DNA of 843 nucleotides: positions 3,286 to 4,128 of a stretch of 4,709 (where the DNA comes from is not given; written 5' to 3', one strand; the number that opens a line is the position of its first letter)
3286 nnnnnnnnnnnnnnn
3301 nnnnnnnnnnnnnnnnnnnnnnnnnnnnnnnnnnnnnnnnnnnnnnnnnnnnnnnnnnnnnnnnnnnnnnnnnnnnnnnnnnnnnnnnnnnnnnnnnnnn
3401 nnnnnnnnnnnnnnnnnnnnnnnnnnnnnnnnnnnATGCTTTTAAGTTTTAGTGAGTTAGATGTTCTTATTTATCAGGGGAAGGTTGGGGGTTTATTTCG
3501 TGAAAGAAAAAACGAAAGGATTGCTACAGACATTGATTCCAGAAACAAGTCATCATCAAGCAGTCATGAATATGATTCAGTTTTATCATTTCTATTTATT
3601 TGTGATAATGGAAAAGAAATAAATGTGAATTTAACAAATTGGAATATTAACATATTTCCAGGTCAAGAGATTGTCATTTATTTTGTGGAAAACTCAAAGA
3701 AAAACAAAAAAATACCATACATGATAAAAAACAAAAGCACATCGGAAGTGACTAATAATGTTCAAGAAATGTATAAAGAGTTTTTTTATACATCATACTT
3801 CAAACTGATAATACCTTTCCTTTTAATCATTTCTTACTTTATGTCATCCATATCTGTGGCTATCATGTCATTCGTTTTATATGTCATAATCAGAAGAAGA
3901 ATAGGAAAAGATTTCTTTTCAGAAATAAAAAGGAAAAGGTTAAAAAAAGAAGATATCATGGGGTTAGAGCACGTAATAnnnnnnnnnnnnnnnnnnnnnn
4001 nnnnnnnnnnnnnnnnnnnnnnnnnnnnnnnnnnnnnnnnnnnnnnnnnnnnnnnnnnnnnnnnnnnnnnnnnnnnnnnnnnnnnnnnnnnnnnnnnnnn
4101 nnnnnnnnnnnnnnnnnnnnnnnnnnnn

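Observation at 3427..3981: AT-rich orphan gene for a membrane-anchored protein fused onto the 3' end of a RelE-family toxin-antitoxin operon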

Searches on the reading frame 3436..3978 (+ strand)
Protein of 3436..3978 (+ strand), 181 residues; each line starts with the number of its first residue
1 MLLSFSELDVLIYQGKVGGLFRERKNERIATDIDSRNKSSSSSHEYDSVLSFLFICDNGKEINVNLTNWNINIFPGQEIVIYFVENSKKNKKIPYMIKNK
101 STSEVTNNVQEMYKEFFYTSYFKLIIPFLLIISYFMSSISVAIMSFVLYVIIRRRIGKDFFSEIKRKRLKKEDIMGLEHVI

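Call 6: search_protein_families(proteins=[window:3436-3978:+], library=ncbifam, max_evalue=0.01)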
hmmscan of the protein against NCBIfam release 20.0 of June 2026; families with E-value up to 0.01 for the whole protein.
window:3436-3978:+ (181 aa): 0 families

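Call 9: profile_search(protein=window:3436-3978:+)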
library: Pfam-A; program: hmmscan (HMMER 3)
A. the first sequence (181 residues): domains with independent E <= 10: 2; with E <= 0.001: 0
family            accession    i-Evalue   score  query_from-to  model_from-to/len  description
Flu_PB2_7th       PF20952.2        0.51    11.1       9-36         42-69/76  Influenza RNA polymerase PB2 C-terminal domain
DUF5090           PF17009.10        6.4     7.1     108-152       111-155/187  Domain of unknown function (DUF5090)
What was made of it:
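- There is no similarity to any named exclusion protein (calls 6, 9).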

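Call 10: find_homologous_proteins(query=window:3436-3978:+, max_evalue=0.01)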
Query window:3436-3978:+ (181 aa): 14 proteins with E <= 0.01 among 53 candidates.
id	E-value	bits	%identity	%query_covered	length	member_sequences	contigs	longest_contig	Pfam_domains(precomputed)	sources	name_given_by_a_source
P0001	1.9e-107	375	97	100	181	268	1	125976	-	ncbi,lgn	ncbi:hypothetical protein ABPG30_002394 [Escherichia coli]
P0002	7.6e-98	344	93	100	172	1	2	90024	-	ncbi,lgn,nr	ncbi:hypothetical protein RCV21_03990 [Escherichia coli]|nr:hypothetical protein [Escherichia coli] 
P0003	2.7e-92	326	88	100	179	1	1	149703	-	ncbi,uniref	ncbi:hypothetical protein [Escherichia coli]|uniref:hypothetical protein n=1 Tax=Escherichia coli Ta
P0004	8.1e-72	259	98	70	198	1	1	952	-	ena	-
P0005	1.0e-67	246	98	67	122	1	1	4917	-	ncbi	ncbi:hypothetical protein ACLHF0_004259, partial [Escherichia coli]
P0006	5.0e-56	208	89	65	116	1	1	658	-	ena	-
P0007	7.5e-51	191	98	51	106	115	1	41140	-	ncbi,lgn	-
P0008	2.9e-49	186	93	51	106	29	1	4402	-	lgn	-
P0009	7.8e-47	178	85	55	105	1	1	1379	-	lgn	-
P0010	2.0e-44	170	94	46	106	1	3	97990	-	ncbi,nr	ncbi:TPA: hypothetical protein IDX98_004857 [Escherichia coli]|nr:hypothetical protein [Escherichia 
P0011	2.1e-42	163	84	52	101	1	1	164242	-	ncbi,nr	ncbi:hypothetical protein PSJ75_25915 [Escherichia coli]|nr:hypothetical protein [Escherichia coli]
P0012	2.0e-40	157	84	51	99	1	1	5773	-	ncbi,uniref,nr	ncbi:hypothetical protein [Escherichia coli]|uniref:hypothetical protein n=1 Tax=Escherichia coli Ta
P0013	1.3e-39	154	99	43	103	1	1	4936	-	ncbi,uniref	ncbi:cytosine permease, partial [Escherichia coli]|uniref:cytosine permease n=1 Tax=Escherichia coli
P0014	5.0e-24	103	73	46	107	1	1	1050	-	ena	-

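Call 12: search_protein_families(proteins=[window:3436-3978:+], library=padloc, max_evalue=1)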
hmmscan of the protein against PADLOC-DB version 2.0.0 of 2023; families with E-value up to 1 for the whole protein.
window:3436-3978:+ (181 aa): 0 families

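Call 13: search_protein_families(proteins=[window:3436-3978:+], library=phrogs, max_evalue=1)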
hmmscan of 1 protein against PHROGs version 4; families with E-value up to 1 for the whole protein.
window:3436-3978:+ (181 aa): 2 families
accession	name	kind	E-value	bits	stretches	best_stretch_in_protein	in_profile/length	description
phrog_20088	-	head and packaging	0.094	13.8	1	89-133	72-116/140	virion structural protein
phrog_14434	-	unknown function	0.19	12.5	0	55-68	24-37/53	-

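Call 15: search_dna_similar(query=window:3436-3978:+, collection=plasmids, mode=protein, max_evalue=1, max_rows=40, rows=spread)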
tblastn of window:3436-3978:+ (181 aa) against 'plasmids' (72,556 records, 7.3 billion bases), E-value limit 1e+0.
Records with a match: 90; places in all: 90; records where one place covers at least 80% of the query: 89.
Best place of each record, by identity: >=99% 2; 95-99% 86; 90-95% 2.
By first word of the organism name: Escherichia 84; Salmonella 5; Citrobacter 1.
By predicted mobility (MOB-suite, as given by PLSDB): conjugative 63; mobilizable 18; non-mobilizable 9.
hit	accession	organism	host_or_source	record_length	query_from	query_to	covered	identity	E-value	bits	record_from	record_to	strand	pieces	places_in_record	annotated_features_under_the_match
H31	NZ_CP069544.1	Escherichia coli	Homo sapiens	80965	1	181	100%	100.0%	1e-89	355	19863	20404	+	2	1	hypothetical protein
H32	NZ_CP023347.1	Escherichia coli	Homo sapiens,Diarrheal stool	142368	1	181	100%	98.3%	5e-109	348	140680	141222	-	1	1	hypothetical protein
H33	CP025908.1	Escherichia coli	Homo sapiens,stool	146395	1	181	100%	98.3%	5e-109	348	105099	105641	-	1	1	none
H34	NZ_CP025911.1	Escherichia coli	Homo sapiens,stool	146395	1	181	100%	98.3%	5e-109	348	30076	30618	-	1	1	hypothetical protein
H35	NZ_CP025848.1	Escherichia coli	Homo sapiens,stool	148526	1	181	100%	98.3%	5e-109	348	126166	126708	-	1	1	hypothetical protein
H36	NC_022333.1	Escherichia coli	-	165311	1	181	100%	98.3%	5e-109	348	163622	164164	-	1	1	hypothetical protein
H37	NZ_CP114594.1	Escherichia coli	pure culture,sewage plant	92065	1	181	100%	97.8%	7e-109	347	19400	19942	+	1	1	hypothetical protein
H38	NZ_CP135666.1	Escherichia coli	-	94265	1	181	100%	97.8%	7e-109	347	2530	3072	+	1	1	hypothetical protein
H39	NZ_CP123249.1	Escherichia coli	chicken,individual chicken feces,feces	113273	1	181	100%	97.8%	7e-109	347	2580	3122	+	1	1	hypothetical protein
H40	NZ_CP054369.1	Escherichia coli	Homo sapiens,whole organism,rectal swab ...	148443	1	181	100%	97.8%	7e-109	347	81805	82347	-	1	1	hypothetical protein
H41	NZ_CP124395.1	Escherichia coli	wastewater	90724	1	181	100%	97.8%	3e-108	345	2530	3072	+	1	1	hypothetical protein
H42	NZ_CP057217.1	Escherichia fergusonii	culture,Pooled sheep faecal samples ...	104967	1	181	100%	97.2%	1e-107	344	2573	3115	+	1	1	hypothetical protein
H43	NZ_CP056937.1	Escherichia fergusonii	culture,Pooled sheep faecal samples ...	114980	1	181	100%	97.2%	1e-107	344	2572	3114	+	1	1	hypothetical protein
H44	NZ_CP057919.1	Escherichia fergusonii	culture,Pooled sheep faecal samples ...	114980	1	181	100%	97.2%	1e-107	344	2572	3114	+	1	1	hypothetical protein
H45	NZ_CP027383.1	Escherichia coli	stool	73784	1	181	100%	97.2%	3e-107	343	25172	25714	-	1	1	hypothetical protein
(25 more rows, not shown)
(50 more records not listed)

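Call 19: list_cluster_members(proteins=[P0001, P0007, window:3436-3978:+])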
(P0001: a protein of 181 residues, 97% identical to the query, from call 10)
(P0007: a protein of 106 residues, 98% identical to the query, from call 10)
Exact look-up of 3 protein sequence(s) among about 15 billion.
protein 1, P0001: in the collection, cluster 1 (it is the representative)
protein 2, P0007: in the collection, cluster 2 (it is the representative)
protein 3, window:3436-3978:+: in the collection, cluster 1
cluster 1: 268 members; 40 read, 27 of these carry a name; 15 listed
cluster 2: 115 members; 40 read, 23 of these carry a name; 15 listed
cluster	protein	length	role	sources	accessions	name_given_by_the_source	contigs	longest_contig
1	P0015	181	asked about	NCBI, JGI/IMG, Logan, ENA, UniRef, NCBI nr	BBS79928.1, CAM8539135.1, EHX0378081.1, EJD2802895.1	hypothetical protein ESCOCP341M_24340 [Escherichia coli] | hypothetical protein | hypothetical protein n=1 Tax=Escherichia coli TaxID=562 RepID=UPI001482A05D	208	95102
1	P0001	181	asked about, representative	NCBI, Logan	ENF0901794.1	hypothetical protein ABPG30_002394 [Escherichia coli]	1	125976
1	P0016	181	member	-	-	hypothetical protein WKN59_004339 [Escherichia coli] | hypothetical protein | hypothetical protein n=1 Tax=Enterobacteriaceae TaxID=543 RepID=UPI0002A39BF7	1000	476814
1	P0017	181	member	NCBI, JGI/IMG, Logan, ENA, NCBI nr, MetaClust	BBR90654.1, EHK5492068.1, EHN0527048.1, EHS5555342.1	TPA: hypothetical protein ACGK2H_004347 [Escherichia coli] | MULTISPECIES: hypothetical protein [Escherichia] | \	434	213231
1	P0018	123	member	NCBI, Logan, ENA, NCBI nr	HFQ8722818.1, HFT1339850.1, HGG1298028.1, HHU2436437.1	hypothetical protein [Escherichia coli]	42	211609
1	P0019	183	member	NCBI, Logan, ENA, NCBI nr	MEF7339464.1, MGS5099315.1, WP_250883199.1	hypothetical protein U9178_21190 [Escherichia coli] | hypothetical protein [Escherichia coli]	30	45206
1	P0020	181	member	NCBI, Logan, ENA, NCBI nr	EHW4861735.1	hypothetical protein K2959_004655 [Escherichia coli] | hypothetical protein [Escherichia coli]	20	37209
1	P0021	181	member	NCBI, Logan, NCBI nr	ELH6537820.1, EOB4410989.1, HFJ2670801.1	TPA: hypothetical protein ACGTXL_003474 [Salmonella enterica] | hypothetical protein [Salmonella enterica]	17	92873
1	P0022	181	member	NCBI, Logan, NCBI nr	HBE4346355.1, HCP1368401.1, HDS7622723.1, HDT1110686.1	TPA: hypothetical protein OCX29_004465 [Escherichia coli] | hypothetical protein [Escherichia coli]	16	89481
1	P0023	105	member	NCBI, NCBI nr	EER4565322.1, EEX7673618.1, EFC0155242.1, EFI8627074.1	TPA: hypothetical protein ACHKXG_003251, partial [Escherichia coli] | hypothetical protein [Escherichia coli]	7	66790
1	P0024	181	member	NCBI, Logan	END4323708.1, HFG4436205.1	TPA: hypothetical protein ACGF42_004689 [Escherichia coli]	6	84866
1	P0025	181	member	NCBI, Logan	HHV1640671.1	TPA: hypothetical protein ACUKUY_004713 [Escherichia coli]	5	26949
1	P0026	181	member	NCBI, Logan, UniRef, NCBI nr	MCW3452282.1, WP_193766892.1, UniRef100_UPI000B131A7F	hypothetical protein [Escherichia coli] | hypothetical protein n=1 Tax=Escherichia coli TaxID=562 RepID=UPI000B131A7F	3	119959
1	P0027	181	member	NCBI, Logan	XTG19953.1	hypothetical protein ACNF1I_24970 (plasmid) [Escherichia coli]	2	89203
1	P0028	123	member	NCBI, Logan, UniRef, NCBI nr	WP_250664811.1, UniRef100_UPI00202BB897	hypothetical protein [Escherichia coli] | hypothetical protein n=1 Tax=Escherichia coli TaxID=562 RepID=UPI00202BB897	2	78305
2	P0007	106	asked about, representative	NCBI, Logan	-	-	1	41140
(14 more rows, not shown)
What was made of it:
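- Clusters of truncated 95-106-aa products exist (115 and 29 member sequences; calls 10, 19). Intact 181-aa forms were seen on more than 1,600 contigs, against tens for each truncated form (call 19).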

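Call 20: search_protein_representatives(protein=window:3436-3978:+)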
Query: 181 residues. Proteins with E-value up to 0.001 (for the whole library): 14; up to 1e-10: 13; up to 1e-30: 6. The best 14 are listed.
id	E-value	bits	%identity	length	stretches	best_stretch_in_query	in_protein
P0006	1.6e-56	207.5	94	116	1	1-118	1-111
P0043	9.9e-52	191.9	98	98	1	84-181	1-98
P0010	6.3e-45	169.8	93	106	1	9-92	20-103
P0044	7.8e-41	156.5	96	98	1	1-77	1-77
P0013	4.1e-40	154.1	95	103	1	101-181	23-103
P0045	1.7e-31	126.1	91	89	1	1-68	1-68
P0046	2.8e-30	122.1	37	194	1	4-172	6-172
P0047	6.2e-26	108.0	97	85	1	121-181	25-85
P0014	1.6e-24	103.4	81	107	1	96-168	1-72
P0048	2.8e-24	102.6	89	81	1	40-93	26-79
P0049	1.8e-23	100.0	95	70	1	1-56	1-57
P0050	1.4e-21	93.9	49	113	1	65-173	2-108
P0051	4.0e-16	76.1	84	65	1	84-132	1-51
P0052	3.9e-04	37.1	34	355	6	54-87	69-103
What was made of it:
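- There are 14 hits, forming 3 lineages, among 1.84 billion representative proteins (call 20).
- Tried and rejected: The exhaustive HMMER search of 1.84 billion representatives had already shown only three lineages (call 20).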

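Call 22: find_encoding_contigs(protein=P0046, flank=8000, max_places=8)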
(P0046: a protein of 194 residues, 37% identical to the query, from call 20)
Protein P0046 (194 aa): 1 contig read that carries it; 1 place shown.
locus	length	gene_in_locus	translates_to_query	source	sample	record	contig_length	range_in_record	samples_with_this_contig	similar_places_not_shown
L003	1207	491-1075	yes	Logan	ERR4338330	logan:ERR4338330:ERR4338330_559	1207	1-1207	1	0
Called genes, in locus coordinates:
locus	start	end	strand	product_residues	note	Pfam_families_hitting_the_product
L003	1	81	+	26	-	?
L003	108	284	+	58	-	-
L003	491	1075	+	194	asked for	-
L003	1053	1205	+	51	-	?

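Call 23: find_encoding_contigs(protein=P0050, flank=8000, max_places=8)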
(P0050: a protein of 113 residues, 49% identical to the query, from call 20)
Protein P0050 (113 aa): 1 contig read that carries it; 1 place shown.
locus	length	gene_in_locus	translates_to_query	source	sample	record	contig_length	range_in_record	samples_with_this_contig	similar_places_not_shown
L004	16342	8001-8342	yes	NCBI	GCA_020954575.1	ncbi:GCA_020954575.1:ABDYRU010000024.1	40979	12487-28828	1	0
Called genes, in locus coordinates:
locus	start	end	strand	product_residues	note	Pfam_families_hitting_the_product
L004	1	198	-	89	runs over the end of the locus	PF04014:MazE_antitoxin (weak)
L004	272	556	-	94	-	-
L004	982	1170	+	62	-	-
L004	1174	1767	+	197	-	PF02357:NusG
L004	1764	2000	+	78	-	-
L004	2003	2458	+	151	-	-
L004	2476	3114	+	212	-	PF01464:SLT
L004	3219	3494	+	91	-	-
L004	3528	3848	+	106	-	PF05101:VirB3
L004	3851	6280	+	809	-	PF27097:VirB4_TrbE_N, PF03135:CagE_TrbE_VirB, PF19044:P-loop_TraG (faint)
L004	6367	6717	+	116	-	PF05973:Gp49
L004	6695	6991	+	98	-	PF13744:HTH_37, PF13560:HTH_31 (weak), PF01381:HTH_3 (weak)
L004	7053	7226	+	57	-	-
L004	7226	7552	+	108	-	PF01381:HTH_3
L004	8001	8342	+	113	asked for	-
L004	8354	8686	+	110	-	-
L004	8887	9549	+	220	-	PF07996:T4SS (weak)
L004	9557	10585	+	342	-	PF04610:TrbL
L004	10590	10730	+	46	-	-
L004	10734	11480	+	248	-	PF04335:VirB8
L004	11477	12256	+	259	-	PF03524:CagX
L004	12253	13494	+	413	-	PF03743:TrbI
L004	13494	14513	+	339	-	PF00437:T2SSE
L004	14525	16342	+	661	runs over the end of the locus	PF02534:T4SS-DNA_transf, PF10412:TrwB_AAD_bind, PF12696:TraG-D_C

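Call 29: find_homologous_proteins(query=A2, max_evalue=0.1)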
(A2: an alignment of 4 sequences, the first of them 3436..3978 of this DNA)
Query A2 (4 sequences) (181 aa, profile of the alignment): 19 proteins with E <= 0.1 among 2467 candidates.
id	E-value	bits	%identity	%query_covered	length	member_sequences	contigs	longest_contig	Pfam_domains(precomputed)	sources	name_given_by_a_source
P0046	5.9e-92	325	37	93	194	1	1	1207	-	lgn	-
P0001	1.6e-90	320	97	100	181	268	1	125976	-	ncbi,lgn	ncbi:hypothetical protein ABPG30_002394 [Escherichia coli]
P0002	5.8e-83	295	93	100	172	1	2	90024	-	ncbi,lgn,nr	ncbi:hypothetical protein RCV21_03990 [Escherichia coli]|nr:hypothetical protein [Escherichia coli] 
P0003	7.7e-79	282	88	100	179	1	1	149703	-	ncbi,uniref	ncbi:hypothetical protein [Escherichia coli]|uniref:hypothetical protein n=1 Tax=Escherichia coli Ta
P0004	3.5e-60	221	98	70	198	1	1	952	-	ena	-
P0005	1.1e-57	213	98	67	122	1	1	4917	-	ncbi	ncbi:hypothetical protein ACLHF0_004259, partial [Escherichia coli]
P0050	2.2e-51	192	48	60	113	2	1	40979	-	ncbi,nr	ncbi:hypothetical protein LOV73_004680 [Salmonella enterica]|nr:hypothetical protein [Salmonella ent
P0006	2.9e-45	172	89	65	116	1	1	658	-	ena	-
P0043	2.2e-43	166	98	54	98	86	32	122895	-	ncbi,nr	ncbi:hypothetical protein FLY73_001602 [Escherichia coli]|nr:hypothetical protein [Salmonella enteri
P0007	1.8e-39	154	98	51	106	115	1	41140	-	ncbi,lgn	-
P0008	2.2e-39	153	93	51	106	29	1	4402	-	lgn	-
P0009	7.7e-37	145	85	55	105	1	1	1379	-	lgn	-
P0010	2.8e-35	140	94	46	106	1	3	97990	-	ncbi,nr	ncbi:TPA: hypothetical protein IDX98_004857 [Escherichia coli]|nr:hypothetical protein [Escherichia 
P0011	5.4e-35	139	84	52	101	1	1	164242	-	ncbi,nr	ncbi:hypothetical protein PSJ75_25915 [Escherichia coli]|nr:hypothetical protein [Escherichia coli]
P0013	2.2e-34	137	99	43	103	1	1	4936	-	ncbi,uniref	ncbi:cytosine permease, partial [Escherichia coli]|uniref:cytosine permease n=1 Tax=Escherichia coli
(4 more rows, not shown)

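Call 31: search_dna_similar(query=L004:7806-8339:+, collection=plasmids, mode=protein, max_evalue=0.001, max_rows=40, rows=spread)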
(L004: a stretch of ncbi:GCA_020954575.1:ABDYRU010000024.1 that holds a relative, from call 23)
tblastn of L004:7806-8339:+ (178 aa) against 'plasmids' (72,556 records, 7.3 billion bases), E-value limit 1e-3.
Records with a match: 90; places in all: 90; records where one place covers at least 80% of the query: 84.
Best place of each record, by identity: <60% 90.
By first word of the organism name: Escherichia 84; Salmonella 5; Citrobacter 1.
By predicted mobility (MOB-suite, as given by PLSDB): conjugative 63; mobilizable 18; non-mobilizable 9.
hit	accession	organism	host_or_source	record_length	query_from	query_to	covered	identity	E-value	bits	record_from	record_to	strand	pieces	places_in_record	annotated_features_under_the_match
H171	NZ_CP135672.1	Escherichia coli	-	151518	7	172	93%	45.2%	1e-20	124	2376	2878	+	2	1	hypothetical protein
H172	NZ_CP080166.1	Escherichia coli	chicken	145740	7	172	93%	45.2%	1e-20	124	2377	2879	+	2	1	hypothetical protein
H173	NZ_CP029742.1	Escherichia coli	-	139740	7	172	93%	45.2%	1e-20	124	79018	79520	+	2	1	hypothetical protein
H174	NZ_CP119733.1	Escherichia coli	chicken,pure culture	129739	7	172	93%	45.2%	1e-20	124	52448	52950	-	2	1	hypothetical protein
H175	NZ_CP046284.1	Salmonella enterica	Homo sapiens,clinical isolate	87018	7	172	93%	44.6%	3e-27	114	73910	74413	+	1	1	hypothetical protein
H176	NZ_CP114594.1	Escherichia coli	pure culture,sewage plant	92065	7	172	93%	44.6%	3e-27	114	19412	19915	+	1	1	hypothetical protein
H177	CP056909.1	Citrobacter freundii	culture,Wastewater influent sample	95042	7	172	93%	44.6%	3e-27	114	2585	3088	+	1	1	hypothetical protein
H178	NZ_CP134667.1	Escherichia coli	Larus michahellis,bacteria,cloaca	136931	7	172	93%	44.6%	3e-27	114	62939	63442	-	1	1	hypothetical protein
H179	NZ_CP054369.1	Escherichia coli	Homo sapiens,whole organism,rectal swab ...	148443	7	172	93%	44.6%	3e-27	114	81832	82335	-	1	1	hypothetical protein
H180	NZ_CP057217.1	Escherichia fergusonii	culture,Pooled sheep faecal samples ...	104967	7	172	93%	44.6%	3e-27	114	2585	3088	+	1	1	hypothetical protein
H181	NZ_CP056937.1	Escherichia fergusonii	culture,Pooled sheep faecal samples ...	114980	7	172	93%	44.6%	3e-27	114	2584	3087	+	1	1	hypothetical protein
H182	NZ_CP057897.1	Escherichia fergusonii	culture,Pooled sheep faecal samples ...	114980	7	172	93%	44.6%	3e-27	114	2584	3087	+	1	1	hypothetical protein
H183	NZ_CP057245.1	Escherichia fergusonii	culture,Pooled sheep faecal samples ...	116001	7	172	93%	44.6%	3e-27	114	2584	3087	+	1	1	hypothetical protein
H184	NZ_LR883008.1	Escherichia coli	-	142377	7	172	93%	44.6%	3e-27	113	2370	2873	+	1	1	hypothetical protein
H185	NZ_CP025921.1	Escherichia coli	Homo sapiens,stool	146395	7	172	93%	44.6%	3e-27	113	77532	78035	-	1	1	hypothetical protein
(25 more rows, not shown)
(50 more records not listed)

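Call 40: get_annotated_region(hit=H31, flank=700)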
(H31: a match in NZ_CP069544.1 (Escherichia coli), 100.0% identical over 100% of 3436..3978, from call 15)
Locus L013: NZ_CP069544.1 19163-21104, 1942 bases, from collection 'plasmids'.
description: Escherichia coli strain FDAARGOS_1248 plasmid unnamed2, complete sequence
organism: Escherichia coli (NCBI taxid 562)
taxonomy: Bacteria; Pseudomonadota; Gammaproteobacteria; Enterobacterales; Enterobacteriaceae; Escherichia; Escherichia coli
host: -; source: Homo sapiens; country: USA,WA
typing (MOB-suite, as given by PLSDB): mobilizable; replicon IncFIA; relaxase MOBP,MOBP
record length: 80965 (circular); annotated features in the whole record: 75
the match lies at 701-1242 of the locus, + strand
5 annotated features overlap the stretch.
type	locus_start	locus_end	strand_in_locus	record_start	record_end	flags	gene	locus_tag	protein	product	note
CDS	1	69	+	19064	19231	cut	-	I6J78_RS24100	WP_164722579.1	hypothetical protein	-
CDS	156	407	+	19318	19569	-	-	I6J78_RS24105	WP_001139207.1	plasmid stabilization protein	-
CDS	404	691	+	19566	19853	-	-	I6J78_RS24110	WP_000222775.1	type II toxin-antitoxin system RelE/ParE family toxin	GO:0030541 - plasmid partitioning [Evidence IEA]; GO:0051290 - protein heterotetramerization [Evidence IEA]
CDS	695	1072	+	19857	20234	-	-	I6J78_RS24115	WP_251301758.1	hypothetical protein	-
CDS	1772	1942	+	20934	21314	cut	-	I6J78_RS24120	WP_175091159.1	transposase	GO:0006313 - DNA transposition [Evidence IEA]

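Call 44: predict_structure(alignment_id=A2)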
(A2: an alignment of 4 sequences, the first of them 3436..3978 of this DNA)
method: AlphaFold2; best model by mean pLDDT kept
length: 181 residues; sequences in the alignment: 4
mean_pLDDT: 68.5   pTM: 0.48
mean pLDDT of the five models: 68.5, 68.0, 65.9, 62.4, 54.7
residues with pLDDT >= 90: 5; 70-90: 97; 50-70: 48; < 50: 31
segments of 3 or more residues with pLDDT < 50: 1-4, 24-47, 179-181
pLDDT, mean of each block of 10 residues (from residue 1): 54 85 48 41 48 85 79 82 78 84 80 63 68 77 79 73 59 52 39
secondary structure, 60 per line:
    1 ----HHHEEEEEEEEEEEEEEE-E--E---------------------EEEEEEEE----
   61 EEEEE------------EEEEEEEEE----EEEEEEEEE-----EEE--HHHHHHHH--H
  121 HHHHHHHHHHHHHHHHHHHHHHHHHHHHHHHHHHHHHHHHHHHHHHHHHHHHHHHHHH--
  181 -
elements in order: E8-22 E49-56 E61-65 E78-86 E91-99 E105-107 H110-117 H120-178
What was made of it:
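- AlphaFold2 confidence for the full protein is moderate (pLDDT 68.5 from 4 sequences, call 44).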

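Call 49: fold_search(model_id=the predicted structure, library=afdb50)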
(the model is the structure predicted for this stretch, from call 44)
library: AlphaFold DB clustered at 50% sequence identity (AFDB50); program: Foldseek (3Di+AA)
matches with E <= 10: 1180; with E <= 0.001: 39
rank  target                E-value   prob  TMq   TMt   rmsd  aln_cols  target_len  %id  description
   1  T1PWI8                1.1e-06  1.00  0.18  0.26  14.0        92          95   93  Uncharacterized protein [Salmonella enteritidis]
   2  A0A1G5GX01            3.7e-05  1.00  0.37  0.36  13.5       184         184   16  Uncharacterized protein [Flavobacterium caeni]
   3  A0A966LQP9            7.7e-05  1.00  0.37  0.33  14.4       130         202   17  Uncharacterized protein
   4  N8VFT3                1.2e-04  1.00  0.42  0.42  12.9       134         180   16  DUF4178 domain-containing protein
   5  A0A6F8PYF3            1.2e-04  1.00  0.37  0.36  14.8       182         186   18  Uncharacterized protein [Thiosulfatimonas sediminis]
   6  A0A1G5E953            1.5e-04  1.00  0.49  0.46  15.1       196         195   16  Uncharacterized protein [Flavobacterium caeni]
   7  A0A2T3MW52            1.8e-04  1.00  0.42  0.42   8.5       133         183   21  Uncharacterized protein [Photobacterium lipolyticum]
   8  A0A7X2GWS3            1.8e-04  1.00  0.37  0.56  10.1       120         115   18  Uncharacterized protein [Neisseria brasiliensis]
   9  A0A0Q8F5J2            2.2e-04  1.00  0.36  0.16  16.5       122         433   11  Uncharacterized protein
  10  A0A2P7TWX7            2.2e-04  1.00  0.36  0.35  25.3       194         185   23  Uncharacterized protein [Neisseria iguanae]
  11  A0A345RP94            2.3e-04  1.00  0.42  0.42   3.5       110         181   10  Uncharacterized protein [Pseudomonas kribbensis]
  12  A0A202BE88            2.3e-04  1.00  0.37  0.35  10.5       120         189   15  Uncharacterized protein [Chromobacterium violaceum]
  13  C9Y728                2.5e-04  1.00  0.36  0.32  26.9       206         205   15  Uncharacterized protein [Curvibacter symbiont subsp. Hydra magnipapillata]
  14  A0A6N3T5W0            2.5e-04  1.00  0.34  0.30  31.4       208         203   16  Uncharacterized protein [Acetobacter indonesiensis]
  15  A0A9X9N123            2.6e-04  1.00  0.41  0.38   9.5       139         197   22  Uncharacterized protein [Neisseria subflava]
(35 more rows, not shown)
